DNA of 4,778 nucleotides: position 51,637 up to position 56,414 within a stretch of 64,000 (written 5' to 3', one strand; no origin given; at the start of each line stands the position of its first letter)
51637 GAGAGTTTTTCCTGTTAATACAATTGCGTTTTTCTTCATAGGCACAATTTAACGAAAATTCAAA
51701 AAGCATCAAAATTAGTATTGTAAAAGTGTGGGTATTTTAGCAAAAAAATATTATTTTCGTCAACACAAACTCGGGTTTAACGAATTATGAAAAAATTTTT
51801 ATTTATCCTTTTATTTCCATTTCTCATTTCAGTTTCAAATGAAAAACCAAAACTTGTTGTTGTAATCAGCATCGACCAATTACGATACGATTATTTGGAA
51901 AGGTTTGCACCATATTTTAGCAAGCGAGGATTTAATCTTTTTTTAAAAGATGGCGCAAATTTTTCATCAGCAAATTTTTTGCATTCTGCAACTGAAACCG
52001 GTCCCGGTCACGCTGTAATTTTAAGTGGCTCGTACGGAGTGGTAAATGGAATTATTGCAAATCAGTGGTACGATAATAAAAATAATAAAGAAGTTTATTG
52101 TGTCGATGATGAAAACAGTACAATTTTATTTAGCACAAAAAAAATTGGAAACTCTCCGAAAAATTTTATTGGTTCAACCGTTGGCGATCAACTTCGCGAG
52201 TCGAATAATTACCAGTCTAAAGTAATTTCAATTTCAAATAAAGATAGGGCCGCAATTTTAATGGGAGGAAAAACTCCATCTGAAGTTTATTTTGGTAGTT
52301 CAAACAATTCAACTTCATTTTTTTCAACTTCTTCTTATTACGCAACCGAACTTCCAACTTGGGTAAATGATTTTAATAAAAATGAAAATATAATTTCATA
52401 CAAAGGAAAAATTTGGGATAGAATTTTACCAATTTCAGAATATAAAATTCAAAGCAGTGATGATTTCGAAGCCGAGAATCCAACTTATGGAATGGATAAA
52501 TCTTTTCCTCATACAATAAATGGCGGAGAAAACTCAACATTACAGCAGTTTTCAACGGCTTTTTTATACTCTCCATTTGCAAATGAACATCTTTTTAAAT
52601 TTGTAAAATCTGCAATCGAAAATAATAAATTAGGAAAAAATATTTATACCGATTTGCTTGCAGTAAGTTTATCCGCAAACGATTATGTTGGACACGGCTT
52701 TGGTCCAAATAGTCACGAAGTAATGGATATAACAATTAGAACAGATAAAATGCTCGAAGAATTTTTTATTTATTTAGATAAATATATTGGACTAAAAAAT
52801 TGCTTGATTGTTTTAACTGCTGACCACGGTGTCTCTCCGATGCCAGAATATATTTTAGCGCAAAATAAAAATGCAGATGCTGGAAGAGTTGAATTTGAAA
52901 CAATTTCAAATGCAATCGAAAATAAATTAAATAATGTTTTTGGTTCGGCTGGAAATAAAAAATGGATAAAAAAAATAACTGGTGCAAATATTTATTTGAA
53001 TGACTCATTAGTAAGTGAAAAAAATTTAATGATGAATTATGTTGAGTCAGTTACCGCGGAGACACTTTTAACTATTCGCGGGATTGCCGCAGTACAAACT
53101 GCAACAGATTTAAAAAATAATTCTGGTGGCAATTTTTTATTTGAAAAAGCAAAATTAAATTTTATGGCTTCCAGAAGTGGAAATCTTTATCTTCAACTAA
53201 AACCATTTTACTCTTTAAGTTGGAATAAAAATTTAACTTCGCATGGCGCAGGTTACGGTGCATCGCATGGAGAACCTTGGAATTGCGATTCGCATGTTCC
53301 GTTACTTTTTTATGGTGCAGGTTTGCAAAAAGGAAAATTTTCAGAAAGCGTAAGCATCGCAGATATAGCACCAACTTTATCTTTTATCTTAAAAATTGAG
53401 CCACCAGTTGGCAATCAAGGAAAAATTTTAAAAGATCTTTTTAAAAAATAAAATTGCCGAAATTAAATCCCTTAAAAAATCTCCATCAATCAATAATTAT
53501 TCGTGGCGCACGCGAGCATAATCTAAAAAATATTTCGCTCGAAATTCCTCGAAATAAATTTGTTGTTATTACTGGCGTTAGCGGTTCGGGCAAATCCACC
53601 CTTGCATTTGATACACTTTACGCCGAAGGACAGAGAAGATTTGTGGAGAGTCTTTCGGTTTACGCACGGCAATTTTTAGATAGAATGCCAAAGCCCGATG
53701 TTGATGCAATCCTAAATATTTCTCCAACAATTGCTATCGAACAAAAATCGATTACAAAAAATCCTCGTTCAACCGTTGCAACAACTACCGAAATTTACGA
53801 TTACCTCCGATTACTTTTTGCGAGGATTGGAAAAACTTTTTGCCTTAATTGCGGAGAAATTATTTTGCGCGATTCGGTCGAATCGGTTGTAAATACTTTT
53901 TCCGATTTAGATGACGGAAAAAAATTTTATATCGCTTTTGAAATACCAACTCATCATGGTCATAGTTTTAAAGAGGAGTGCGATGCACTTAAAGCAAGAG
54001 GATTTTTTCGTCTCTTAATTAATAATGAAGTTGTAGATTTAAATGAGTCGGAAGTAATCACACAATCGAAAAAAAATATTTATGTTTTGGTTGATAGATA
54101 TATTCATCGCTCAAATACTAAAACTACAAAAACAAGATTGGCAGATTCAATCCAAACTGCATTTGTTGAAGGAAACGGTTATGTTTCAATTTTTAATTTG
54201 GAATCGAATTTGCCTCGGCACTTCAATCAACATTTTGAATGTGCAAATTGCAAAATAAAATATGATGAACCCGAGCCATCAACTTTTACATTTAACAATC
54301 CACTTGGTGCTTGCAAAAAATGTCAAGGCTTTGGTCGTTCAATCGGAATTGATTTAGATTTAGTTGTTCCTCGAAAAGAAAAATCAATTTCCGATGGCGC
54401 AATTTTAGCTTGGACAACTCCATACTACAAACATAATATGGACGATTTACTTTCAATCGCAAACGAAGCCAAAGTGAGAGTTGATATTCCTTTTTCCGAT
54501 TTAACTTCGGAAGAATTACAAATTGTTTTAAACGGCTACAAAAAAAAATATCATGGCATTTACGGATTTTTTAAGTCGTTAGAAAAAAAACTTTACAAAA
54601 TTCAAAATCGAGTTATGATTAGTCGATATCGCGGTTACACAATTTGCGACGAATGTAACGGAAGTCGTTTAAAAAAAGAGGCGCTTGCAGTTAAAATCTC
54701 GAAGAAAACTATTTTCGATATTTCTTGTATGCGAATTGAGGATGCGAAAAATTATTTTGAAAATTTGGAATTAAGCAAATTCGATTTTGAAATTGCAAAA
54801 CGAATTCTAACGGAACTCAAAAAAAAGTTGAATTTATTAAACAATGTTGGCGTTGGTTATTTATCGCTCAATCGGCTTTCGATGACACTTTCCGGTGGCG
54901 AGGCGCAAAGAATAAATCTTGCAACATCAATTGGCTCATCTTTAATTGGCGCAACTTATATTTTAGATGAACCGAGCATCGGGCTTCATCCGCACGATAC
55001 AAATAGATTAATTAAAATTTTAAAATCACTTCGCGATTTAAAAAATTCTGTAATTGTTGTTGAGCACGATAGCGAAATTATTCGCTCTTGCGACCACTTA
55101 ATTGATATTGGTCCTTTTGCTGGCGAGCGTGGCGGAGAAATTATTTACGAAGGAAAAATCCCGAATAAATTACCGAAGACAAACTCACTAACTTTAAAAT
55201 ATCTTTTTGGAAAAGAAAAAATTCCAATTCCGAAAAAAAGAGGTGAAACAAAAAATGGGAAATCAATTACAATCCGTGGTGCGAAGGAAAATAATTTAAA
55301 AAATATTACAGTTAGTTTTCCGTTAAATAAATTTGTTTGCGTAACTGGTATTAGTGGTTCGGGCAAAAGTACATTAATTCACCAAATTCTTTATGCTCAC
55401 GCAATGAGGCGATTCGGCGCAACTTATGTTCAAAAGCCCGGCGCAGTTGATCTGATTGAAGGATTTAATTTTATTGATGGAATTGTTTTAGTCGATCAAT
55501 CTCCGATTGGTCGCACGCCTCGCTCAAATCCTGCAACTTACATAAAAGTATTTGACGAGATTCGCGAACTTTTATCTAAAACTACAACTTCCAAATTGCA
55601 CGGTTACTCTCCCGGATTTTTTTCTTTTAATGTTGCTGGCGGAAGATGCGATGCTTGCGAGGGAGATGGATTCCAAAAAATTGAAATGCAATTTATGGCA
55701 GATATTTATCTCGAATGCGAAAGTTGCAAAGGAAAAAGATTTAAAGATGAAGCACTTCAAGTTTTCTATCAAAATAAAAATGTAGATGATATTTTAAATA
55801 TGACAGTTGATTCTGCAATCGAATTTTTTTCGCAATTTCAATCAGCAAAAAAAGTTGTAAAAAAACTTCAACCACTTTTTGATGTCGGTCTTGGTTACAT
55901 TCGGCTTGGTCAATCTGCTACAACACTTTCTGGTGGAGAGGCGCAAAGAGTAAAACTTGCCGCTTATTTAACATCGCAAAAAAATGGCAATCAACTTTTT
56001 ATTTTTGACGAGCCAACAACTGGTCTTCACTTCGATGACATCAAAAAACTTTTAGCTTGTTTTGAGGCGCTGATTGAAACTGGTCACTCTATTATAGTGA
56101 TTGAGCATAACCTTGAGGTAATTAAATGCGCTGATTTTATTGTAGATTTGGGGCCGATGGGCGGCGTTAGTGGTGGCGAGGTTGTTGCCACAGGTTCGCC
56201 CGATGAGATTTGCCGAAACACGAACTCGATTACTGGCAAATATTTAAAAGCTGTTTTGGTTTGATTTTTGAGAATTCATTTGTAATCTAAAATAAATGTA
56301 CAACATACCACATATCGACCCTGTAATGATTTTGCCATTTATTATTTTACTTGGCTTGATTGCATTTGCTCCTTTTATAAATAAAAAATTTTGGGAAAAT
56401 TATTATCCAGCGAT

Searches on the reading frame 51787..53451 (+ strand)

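Call 64: search_protein_families(library=pfam, proteins=[window:51787-53451:+], max_evalue=0.00001)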
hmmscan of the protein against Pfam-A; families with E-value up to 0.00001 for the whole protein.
window:51787-53451:+ (554 aa): 1 family
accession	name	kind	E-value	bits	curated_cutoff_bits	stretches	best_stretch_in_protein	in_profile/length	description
PF01663.27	Phosphodiest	-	4e-30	106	23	1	24-361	1-234/342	Type I phosphodiesterase / nucleotide pyrophosphatase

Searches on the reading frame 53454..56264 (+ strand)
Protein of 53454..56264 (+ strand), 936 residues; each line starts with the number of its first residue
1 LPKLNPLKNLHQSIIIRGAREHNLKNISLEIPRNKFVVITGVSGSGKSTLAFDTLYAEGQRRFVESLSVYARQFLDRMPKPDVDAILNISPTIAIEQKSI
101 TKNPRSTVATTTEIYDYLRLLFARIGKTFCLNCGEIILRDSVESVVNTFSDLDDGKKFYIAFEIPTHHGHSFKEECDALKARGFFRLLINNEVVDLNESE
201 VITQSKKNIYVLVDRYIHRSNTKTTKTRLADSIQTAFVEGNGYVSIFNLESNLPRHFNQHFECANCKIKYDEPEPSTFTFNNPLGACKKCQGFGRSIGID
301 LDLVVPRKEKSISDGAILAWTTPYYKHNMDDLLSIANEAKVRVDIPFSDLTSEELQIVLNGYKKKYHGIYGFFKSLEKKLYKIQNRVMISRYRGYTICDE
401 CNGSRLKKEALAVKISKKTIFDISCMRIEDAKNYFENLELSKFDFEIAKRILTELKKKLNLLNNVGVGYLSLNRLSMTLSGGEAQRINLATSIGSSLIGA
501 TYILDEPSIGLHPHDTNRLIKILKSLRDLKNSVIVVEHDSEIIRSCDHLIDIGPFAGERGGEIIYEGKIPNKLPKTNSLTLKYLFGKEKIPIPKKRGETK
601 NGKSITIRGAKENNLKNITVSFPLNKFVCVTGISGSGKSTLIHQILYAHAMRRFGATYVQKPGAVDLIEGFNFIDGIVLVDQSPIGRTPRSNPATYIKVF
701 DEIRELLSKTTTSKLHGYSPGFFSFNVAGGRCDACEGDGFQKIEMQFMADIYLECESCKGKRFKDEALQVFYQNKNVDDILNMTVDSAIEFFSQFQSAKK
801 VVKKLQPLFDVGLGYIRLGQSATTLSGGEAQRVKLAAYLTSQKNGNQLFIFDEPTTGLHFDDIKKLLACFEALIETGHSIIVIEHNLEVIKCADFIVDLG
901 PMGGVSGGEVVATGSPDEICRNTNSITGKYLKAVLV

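Call 64: search_protein_families(library=pfam, proteins=[window:53454-56264:+], max_evalue=0.00001)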
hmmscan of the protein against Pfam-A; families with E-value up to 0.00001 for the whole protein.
window:53454-56264:+ (936 aa): 13 families
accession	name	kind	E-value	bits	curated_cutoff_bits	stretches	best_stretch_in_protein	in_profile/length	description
PF00005.33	ABC_tran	-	3.3e-21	76.7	25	0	765-856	58-137/137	ABC transporter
PF17760.6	UvrA_inter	-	5.9e-16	58.7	23.3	1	141-246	2-105/109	UvrA interaction domain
PF13304.12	AAA_21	-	2.6e-13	51.1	27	0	480-543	239-303/304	AAA domain, putative AbiEii toxin, Type IV TA system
PF02463.25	SMC_N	-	3.1e-12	46.8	40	0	337-552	135-211/220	RecF/RecN/SMC N terminal domain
PF17755.6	UvrA_DNA-bind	-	3.3e-12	47.1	23.2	1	300-366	1-67/110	UvrA DNA-binding domain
PF20720.3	nSTAND3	-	6.7e-09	36.1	27.2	0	625-662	17-54/155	Novel STAND NTPase 3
PF13555.12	AAA_29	-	8e-09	35.6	27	0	619-650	16-50/61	P-loop containing region of AAA domain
PF13191.12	AAA_16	-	2.7e-07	31.7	32.6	0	33-66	23-63/167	AAA ATPase domain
PF13401.12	AAA_22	-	2e-06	28.6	27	0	626-662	6-42/130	AAA domain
PF25199.1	nSTAND_NTPase5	-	2.6e-06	27.7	34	0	625-658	41-74/145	Novel STAND NTPase 5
PF03193.22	RsgA_GTPase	-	2.9e-06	27.7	30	0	605-648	87-129/174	RsgA GTPase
PF20703.3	nSTAND1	-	6.4e-06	26.5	27.1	0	20-51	19-50/379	Novel STAND NTPase 1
PF13173.12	AAA_14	-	7.7e-06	26.4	27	0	625-650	2-27/129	AAA domain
